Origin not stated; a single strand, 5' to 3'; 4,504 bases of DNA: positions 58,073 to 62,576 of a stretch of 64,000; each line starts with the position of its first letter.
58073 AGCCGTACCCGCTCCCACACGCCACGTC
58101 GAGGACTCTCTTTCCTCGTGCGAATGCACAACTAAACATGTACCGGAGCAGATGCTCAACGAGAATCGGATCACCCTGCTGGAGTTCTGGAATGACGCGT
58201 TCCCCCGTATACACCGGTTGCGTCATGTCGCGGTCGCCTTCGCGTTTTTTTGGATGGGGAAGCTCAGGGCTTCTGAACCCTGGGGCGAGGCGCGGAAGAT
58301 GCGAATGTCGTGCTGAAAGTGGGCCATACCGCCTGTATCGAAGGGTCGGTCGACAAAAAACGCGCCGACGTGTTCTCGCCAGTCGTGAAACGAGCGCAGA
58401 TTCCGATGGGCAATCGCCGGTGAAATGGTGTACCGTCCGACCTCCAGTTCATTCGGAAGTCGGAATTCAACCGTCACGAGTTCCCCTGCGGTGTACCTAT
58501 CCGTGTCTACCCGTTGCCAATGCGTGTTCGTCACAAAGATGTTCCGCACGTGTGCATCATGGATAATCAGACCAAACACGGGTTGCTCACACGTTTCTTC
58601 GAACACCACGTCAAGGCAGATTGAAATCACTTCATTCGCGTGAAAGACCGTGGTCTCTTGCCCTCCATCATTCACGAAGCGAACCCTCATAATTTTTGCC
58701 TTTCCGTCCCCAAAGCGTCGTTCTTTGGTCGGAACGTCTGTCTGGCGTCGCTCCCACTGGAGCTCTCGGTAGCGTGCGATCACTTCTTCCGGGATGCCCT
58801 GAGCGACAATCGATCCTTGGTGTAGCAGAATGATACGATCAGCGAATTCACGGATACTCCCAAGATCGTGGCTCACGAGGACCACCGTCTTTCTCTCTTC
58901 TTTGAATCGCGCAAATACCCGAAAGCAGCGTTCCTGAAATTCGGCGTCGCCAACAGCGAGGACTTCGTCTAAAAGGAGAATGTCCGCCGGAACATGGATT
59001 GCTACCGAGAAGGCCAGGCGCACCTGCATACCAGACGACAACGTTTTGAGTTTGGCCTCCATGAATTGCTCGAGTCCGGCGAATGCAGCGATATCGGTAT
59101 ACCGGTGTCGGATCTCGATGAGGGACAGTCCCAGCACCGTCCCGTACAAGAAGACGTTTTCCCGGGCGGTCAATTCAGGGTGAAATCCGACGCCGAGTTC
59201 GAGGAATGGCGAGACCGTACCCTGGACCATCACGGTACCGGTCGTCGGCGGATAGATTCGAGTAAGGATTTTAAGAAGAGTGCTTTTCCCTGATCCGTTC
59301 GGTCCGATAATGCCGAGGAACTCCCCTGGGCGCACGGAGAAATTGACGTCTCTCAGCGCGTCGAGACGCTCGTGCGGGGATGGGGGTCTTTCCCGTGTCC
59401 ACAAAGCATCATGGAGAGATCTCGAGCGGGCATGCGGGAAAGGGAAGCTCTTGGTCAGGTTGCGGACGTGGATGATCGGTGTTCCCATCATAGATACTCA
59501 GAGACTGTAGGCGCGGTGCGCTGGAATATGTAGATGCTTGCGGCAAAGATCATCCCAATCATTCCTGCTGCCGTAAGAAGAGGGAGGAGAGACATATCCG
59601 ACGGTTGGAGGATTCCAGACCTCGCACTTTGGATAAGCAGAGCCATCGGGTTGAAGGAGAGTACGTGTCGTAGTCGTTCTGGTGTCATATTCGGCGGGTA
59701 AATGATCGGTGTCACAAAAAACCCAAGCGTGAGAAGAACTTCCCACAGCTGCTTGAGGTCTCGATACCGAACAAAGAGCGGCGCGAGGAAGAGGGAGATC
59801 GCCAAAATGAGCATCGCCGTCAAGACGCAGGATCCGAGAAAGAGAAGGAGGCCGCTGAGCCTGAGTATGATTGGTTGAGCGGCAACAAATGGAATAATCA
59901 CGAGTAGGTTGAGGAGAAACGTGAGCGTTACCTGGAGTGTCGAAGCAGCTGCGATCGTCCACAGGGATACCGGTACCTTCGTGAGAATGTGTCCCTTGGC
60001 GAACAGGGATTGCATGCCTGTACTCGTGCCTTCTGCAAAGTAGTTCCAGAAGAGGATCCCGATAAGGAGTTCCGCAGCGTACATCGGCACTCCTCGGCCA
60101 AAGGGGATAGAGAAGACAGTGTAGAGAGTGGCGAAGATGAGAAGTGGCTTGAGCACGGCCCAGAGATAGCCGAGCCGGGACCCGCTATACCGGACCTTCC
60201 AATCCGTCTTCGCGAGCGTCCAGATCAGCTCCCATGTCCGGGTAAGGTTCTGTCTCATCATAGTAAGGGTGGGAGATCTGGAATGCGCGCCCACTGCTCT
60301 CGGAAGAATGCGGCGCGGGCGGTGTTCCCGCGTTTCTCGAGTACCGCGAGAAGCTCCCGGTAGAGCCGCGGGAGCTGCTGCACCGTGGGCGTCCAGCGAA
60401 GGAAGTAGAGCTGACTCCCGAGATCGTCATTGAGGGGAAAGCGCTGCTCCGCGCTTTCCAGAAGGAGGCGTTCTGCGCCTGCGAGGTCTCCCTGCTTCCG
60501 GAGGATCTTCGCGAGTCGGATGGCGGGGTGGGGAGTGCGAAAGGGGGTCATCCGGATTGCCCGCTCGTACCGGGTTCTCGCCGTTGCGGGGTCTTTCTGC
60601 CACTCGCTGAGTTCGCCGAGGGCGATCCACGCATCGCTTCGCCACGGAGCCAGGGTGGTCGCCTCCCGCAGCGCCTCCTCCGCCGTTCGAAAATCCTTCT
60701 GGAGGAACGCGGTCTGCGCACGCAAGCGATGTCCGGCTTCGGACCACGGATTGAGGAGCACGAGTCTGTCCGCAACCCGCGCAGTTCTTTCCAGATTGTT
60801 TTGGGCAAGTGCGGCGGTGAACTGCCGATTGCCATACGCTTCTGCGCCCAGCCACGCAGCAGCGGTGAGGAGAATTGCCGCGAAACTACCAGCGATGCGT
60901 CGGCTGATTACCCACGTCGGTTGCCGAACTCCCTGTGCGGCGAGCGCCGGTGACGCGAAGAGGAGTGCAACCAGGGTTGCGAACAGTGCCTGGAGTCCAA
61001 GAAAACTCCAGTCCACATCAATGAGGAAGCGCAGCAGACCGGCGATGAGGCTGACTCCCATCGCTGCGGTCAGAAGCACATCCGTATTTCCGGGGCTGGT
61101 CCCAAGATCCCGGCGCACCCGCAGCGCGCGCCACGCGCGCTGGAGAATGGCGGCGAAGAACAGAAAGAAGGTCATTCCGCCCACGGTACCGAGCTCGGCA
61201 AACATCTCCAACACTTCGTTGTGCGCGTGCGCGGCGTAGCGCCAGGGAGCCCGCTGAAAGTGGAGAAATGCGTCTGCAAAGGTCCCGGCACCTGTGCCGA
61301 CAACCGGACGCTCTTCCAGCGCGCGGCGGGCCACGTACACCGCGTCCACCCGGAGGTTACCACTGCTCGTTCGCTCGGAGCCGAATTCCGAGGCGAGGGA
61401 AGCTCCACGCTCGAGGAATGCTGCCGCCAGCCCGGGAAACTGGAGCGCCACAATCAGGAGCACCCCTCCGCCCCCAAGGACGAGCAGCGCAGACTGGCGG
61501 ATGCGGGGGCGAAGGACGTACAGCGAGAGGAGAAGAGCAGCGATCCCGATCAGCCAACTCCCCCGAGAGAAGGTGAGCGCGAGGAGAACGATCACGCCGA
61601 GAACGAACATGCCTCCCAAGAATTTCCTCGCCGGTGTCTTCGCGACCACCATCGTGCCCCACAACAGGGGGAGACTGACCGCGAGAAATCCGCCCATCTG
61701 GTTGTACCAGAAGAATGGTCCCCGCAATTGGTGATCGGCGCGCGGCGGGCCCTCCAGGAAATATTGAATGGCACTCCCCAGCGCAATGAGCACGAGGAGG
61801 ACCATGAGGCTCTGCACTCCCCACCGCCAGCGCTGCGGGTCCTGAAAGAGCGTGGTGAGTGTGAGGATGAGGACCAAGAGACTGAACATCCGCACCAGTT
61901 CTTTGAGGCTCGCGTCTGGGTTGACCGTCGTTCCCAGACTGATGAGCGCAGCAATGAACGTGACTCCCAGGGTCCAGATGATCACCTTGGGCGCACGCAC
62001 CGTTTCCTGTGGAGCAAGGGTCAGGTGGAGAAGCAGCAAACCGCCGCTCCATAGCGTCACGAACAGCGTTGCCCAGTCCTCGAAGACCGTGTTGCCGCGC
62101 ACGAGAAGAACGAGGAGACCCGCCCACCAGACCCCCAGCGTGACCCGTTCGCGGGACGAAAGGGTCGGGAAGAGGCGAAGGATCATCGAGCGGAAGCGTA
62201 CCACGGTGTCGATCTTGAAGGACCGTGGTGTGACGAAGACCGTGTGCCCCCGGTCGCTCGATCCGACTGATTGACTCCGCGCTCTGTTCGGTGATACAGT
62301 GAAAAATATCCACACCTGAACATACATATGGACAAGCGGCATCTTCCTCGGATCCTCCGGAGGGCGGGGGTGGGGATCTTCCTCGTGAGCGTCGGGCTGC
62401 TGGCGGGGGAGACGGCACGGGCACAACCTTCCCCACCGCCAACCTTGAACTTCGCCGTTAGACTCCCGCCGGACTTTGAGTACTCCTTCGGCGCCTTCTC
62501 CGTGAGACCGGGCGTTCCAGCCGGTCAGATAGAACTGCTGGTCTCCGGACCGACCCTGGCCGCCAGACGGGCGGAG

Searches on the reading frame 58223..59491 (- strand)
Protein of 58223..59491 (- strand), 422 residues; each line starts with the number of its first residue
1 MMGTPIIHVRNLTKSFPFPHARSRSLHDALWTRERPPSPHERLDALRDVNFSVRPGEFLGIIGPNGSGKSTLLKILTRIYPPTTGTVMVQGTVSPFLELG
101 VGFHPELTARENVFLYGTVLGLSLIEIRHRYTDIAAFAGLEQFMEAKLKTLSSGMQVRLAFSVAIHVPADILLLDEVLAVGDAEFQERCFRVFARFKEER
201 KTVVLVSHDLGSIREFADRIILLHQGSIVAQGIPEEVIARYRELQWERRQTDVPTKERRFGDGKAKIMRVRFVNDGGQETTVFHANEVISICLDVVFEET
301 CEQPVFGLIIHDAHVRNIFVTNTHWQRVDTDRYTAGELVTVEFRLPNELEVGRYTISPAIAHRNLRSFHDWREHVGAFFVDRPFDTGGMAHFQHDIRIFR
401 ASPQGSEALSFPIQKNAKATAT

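Call 14: search_protein_families(library=pfam, proteins=[window:58223-59491:-], max_evalue=0.01)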
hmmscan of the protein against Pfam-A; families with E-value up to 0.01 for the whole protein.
window:58223-59491:- (422 aa): 8 families
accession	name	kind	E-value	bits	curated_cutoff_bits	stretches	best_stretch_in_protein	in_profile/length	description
PF14524.12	Wzt_C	-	5.9e-26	91.6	30.4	1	257-388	2-139/143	Wzt C-terminal domain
PF00005.33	ABC_tran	-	2.6e-23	83.6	25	1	46-177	1-135/137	ABC transporter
PF13304.12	AAA_21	-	8.3e-09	36.4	27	1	59-79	2-22/304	AAA domain, putative AbiEii toxin, Type IV TA system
PF13555.12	AAA_29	-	0.0012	19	27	1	53-73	19-39/61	P-loop containing region of AAA domain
PF13476.12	AAA_23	-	0.0014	19.8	27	1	57-77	20-40/201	AAA domain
PF02463.25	SMC_N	-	0.0019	18.1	40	0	57-74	25-42/220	RecF/RecN/SMC N terminal domain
PF13401.12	AAA_22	-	0.002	18.9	27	1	58-201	7-114/130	AAA domain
PF13191.12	AAA_16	-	0.0035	18.3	32.6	1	51-206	20-137/167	AAA ATPase domain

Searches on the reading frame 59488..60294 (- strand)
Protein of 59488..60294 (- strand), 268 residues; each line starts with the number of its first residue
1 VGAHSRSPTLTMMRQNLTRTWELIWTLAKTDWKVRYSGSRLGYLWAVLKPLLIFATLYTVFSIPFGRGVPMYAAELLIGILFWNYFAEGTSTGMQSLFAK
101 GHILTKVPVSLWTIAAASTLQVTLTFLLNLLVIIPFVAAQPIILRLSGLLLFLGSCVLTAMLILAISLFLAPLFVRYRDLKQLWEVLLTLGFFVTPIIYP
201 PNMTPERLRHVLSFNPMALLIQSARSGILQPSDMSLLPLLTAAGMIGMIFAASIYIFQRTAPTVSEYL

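Call 45: search_protein_families(library=pfam, proteins=[window:59488-60294:-], max_evalue=0.001)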
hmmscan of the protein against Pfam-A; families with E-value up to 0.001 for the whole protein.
window:59488-60294:- (268 aa): 1 family
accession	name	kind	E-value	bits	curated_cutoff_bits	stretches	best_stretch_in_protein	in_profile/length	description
PF01061.29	ABC2_membrane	-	3.7e-13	49.9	26.9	1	23-228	2-210/211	ABC-2 type transporter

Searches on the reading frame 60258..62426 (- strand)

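Call 14: search_protein_families(library=pfam, proteins=[window:60258-62426:-], max_evalue=0.01)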
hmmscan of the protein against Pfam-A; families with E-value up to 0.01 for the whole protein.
window:60258-62426:- (722 aa): 9 families
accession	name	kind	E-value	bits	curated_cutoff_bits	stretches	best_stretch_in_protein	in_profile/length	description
PF04932.20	Wzy_C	-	1.3e-15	58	31.7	1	275-421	3-149/149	O-Antigen ligase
PF13428.12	TPR_14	-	1.2e-08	35.2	23.5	1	565-606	3-44/44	Tetratricopeptide repeat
PF07719.23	TPR_2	-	4.5e-07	29.9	27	0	565-594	3-32/34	Tetratricopeptide repeat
PF14559.12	TPR_19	-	7.7e-06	26.6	25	1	574-627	2-55/68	Tetratricopeptide repeat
PF13424.12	TPR_12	-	0.00017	22.2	30.1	0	599-660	5-73/77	Tetratricopeptide repeat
PF00515.34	TPR_1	-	0.0011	19.1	27.8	0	568-594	6-32/34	Tetratricopeptide repeat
PF13432.12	TPR_16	-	0.0067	17.3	32.7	0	569-629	3-63/65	Tetratricopeptide repeat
PF23914.1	TPR_CcmH_CycH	-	0.0069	16.7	42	0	575-655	28-110/158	Cytochrome c-type biogenesis protein H TPR domain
PF13371.12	TPR_9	-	0.0072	16.8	35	1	538-599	4-65/73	Tetratricopeptide repeat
